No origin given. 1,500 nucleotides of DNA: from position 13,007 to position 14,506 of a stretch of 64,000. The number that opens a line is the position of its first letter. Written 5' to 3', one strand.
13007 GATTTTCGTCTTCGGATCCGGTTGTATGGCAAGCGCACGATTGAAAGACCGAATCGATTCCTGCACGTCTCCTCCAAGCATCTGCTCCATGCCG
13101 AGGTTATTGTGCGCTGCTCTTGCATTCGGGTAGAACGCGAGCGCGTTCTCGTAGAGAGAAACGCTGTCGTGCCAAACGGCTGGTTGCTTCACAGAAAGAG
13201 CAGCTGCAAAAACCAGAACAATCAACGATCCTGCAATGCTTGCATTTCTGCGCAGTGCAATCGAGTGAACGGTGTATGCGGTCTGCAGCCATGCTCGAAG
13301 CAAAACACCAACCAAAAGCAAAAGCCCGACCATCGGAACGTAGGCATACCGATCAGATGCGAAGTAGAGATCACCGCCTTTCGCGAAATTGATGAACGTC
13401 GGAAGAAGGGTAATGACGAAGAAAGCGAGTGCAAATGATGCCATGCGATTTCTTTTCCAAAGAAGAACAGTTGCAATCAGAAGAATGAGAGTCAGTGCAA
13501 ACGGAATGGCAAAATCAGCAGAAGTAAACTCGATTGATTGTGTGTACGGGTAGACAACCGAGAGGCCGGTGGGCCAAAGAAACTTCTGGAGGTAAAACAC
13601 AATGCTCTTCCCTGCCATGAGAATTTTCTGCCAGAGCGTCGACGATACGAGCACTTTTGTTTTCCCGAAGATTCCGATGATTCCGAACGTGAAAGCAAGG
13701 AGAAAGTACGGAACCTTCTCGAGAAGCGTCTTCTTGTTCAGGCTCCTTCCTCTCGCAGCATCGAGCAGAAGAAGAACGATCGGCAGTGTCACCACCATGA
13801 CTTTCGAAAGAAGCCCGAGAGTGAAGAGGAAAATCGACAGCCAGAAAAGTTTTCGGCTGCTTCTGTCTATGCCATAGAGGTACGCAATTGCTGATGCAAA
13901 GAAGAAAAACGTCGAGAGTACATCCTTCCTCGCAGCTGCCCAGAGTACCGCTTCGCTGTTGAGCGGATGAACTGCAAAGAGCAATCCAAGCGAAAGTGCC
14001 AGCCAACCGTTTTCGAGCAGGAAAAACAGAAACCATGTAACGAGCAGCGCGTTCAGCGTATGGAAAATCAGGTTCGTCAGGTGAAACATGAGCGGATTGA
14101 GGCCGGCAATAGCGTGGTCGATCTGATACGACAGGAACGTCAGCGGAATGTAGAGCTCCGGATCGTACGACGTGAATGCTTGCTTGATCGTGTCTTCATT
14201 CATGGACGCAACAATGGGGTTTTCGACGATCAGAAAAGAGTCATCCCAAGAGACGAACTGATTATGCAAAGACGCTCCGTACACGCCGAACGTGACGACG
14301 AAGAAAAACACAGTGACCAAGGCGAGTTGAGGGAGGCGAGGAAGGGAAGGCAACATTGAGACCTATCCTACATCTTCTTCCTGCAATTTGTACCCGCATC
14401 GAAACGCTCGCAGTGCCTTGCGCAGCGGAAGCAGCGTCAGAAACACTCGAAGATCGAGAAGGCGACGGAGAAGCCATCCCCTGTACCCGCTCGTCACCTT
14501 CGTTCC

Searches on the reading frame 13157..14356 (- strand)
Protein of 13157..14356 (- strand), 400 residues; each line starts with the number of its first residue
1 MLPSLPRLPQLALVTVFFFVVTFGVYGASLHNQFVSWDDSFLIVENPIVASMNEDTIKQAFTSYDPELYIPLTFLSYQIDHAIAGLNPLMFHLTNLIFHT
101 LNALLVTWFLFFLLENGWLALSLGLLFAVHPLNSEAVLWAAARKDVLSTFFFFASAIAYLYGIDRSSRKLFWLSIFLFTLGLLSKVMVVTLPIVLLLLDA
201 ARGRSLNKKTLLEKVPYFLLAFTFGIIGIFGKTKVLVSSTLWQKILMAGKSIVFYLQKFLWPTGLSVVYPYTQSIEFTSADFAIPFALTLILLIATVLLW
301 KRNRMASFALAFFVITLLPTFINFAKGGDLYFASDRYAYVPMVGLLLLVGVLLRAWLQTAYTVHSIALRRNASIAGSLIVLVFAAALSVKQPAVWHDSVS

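Call 57: search_protein_families(library=pfam, proteins=[window:13157-14356:-], max_evalue=1)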
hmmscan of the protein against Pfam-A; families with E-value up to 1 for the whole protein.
window:13157-14356:- (400 aa): 1 family
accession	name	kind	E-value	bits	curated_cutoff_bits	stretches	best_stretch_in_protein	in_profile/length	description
PF15732.10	DUF4681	-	0.4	11.3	27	1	233-274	34-75/125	Domain of unknown function (DUF4681)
